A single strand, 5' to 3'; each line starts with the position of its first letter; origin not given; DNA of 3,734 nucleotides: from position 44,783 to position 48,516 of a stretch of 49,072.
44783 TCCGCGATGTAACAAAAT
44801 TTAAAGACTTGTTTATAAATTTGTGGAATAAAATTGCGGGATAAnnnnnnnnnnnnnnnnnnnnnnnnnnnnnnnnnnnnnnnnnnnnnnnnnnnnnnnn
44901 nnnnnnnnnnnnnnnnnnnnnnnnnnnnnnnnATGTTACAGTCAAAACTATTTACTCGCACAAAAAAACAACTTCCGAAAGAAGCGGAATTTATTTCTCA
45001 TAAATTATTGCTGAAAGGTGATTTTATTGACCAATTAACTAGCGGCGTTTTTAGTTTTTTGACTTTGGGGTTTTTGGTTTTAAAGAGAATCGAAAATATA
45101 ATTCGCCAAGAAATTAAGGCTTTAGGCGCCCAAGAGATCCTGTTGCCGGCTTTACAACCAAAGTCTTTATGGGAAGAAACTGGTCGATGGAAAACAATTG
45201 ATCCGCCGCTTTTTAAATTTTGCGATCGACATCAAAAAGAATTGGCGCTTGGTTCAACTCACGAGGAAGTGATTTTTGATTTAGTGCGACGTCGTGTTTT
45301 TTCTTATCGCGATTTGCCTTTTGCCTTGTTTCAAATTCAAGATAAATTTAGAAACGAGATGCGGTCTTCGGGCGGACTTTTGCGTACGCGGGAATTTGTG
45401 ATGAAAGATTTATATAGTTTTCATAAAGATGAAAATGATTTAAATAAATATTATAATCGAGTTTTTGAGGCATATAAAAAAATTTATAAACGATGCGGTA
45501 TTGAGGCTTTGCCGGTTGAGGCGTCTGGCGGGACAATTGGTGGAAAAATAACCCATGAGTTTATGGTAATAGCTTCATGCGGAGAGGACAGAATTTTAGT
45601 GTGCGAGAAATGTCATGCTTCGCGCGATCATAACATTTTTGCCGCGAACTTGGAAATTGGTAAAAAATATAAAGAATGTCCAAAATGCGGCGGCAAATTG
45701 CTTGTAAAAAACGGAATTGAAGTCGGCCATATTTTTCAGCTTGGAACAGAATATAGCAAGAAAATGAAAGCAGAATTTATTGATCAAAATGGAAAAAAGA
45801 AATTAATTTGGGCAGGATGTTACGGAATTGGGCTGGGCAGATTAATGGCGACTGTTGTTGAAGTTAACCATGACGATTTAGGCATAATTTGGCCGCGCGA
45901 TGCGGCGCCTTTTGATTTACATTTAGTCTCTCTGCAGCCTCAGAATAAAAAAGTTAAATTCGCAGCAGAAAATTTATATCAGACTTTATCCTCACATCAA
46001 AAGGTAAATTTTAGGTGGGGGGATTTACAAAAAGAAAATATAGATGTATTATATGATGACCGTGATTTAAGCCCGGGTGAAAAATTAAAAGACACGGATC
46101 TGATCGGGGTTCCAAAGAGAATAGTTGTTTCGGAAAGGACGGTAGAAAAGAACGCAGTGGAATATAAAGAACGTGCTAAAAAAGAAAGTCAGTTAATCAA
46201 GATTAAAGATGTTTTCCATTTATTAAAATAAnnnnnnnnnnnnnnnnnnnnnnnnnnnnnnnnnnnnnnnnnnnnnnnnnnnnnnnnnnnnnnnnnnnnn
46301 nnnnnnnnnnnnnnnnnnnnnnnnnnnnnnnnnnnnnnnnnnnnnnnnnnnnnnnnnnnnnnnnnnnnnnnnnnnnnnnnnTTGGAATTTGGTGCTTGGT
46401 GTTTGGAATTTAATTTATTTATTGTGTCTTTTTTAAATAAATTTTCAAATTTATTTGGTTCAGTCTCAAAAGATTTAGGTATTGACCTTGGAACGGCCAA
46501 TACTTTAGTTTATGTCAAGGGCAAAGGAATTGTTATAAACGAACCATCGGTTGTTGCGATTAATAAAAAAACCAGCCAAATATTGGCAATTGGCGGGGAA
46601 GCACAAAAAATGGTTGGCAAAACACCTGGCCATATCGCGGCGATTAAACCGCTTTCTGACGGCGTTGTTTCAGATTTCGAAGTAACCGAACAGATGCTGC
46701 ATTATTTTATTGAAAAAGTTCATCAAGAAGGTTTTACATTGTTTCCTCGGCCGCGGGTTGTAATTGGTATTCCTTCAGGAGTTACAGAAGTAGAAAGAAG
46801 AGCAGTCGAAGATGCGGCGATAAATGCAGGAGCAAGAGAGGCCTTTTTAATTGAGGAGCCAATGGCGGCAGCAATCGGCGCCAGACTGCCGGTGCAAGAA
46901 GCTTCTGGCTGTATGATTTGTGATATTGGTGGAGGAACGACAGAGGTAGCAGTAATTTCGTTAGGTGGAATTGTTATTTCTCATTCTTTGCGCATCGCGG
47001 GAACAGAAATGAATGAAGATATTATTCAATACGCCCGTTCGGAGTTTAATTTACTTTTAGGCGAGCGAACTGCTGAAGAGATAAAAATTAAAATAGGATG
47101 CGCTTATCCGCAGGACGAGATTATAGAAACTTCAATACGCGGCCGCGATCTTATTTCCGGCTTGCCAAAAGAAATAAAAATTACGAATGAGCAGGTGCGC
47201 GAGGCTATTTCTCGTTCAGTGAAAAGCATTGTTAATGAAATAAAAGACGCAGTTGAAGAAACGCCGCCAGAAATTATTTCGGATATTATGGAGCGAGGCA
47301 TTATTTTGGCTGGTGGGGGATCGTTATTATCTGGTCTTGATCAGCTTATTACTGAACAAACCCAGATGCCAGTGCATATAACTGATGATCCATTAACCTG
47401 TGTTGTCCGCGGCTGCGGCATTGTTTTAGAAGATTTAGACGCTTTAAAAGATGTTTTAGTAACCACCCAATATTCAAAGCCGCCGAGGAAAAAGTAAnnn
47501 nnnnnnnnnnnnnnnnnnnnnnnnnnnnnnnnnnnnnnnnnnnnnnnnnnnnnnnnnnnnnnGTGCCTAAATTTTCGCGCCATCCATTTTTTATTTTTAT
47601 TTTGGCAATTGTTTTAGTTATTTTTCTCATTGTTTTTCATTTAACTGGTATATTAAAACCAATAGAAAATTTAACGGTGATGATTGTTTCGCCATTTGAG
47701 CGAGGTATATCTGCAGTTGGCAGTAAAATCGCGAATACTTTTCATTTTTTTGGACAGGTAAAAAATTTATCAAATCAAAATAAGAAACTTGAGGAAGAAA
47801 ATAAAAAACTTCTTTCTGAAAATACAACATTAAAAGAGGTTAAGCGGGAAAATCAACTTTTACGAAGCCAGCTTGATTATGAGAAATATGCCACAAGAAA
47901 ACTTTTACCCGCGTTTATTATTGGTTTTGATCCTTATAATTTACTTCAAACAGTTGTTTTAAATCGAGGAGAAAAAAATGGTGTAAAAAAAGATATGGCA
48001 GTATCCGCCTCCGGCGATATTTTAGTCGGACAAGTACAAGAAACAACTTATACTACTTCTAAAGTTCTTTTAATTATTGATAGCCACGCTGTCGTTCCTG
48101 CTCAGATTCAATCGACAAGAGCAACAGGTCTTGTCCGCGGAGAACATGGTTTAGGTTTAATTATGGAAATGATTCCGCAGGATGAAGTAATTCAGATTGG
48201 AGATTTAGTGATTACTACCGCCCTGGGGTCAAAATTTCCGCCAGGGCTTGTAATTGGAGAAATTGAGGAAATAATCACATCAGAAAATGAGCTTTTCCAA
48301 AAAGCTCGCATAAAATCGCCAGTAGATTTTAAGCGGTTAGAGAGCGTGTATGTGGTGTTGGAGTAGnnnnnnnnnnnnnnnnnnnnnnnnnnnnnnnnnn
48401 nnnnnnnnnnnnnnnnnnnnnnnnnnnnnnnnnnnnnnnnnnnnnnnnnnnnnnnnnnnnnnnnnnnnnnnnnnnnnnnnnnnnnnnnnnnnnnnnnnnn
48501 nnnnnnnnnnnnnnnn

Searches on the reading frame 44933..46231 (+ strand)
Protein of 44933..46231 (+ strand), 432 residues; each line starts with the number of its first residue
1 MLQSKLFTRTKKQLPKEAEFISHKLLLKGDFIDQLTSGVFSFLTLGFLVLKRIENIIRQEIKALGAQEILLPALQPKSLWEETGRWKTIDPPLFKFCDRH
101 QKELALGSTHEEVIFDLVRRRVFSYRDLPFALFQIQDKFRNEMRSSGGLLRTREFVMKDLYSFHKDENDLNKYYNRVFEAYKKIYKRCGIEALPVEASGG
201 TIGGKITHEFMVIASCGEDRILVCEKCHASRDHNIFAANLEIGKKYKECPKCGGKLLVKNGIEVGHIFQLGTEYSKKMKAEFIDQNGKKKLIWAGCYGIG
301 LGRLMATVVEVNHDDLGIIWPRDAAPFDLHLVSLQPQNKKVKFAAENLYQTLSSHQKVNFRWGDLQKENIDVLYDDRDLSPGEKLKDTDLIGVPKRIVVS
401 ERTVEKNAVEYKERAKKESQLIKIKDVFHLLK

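Call 78: search_protein_families(library=pfam, proteins=[window:44933-46231:+], max_evalue=0.001)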
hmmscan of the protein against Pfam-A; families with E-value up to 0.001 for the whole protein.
window:44933-46231:+ (432 aa): 2 families
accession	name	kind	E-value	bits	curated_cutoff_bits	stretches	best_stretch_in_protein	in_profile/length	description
PF00587.30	tRNA-synt_2b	-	3.4e-33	115.7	29.3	1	94-312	1-179/179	tRNA synthetase class II core domain (G, H, P, S and T)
PF03129.25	HGTP_anticodon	-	1.8e-14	54.1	21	1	364-431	24-91/94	Anticodon binding domain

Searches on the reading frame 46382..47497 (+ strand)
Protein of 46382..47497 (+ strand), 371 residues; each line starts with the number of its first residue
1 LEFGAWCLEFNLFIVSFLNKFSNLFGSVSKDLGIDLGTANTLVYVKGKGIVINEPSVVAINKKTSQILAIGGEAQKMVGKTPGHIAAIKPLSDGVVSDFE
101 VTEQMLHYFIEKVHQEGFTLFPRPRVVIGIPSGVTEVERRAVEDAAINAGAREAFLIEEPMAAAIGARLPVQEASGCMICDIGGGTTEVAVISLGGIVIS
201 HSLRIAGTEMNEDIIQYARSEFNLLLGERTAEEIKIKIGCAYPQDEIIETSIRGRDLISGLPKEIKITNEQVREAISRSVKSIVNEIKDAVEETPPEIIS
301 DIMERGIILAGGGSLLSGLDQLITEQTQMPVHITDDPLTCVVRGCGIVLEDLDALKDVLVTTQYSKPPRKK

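Call 78: search_protein_families(library=pfam, proteins=[window:46382-47497:+], max_evalue=0.001)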
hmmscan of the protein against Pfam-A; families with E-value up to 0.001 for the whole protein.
window:46382-47497:+ (371 aa): 6 families
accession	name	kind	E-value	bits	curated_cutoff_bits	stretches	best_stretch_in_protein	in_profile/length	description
PF06723.19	MreB_Mbl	-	2.2e-144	480.7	27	1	29-356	1-326/327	MreB/Mbl protein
PF14450.12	FtsA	-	1.9e-11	44.8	31.8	1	179-334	2-110/127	Cell division protein FtsA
PF00012.26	HSP70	-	5e-10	38.7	20.6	1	125-347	135-370/599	Hsp70 protein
PF00022.25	Actin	-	4e-08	32.7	27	0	55-220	31-189/410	Actin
PF25216.1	Volactin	-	4.9e-06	26.7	35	1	59-345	50-317/321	Volactin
PF11104.14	PilM_2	-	7e-06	25.6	27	0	307-335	278-306/340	Type IV pilus assembly protein PilM;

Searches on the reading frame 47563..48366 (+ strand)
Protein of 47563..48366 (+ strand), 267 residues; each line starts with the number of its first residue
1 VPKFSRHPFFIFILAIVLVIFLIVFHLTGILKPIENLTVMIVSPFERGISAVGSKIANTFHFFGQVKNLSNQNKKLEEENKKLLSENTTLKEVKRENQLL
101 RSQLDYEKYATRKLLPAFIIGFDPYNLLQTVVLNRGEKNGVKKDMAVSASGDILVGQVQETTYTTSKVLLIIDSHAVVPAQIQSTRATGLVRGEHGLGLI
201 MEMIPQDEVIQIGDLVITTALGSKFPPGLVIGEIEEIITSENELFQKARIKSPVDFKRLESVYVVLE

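Call 78: search_protein_families(library=pfam, proteins=[window:47563-48366:+], max_evalue=0.001)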
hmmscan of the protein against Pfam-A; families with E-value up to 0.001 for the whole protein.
window:47563-48366:+ (267 aa): 1 family
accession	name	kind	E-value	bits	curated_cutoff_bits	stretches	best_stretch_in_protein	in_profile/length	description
PF04085.20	MreC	-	1.8e-40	138.6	28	1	119-265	1-146/147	Rod shape-determining protein MreC, barrel core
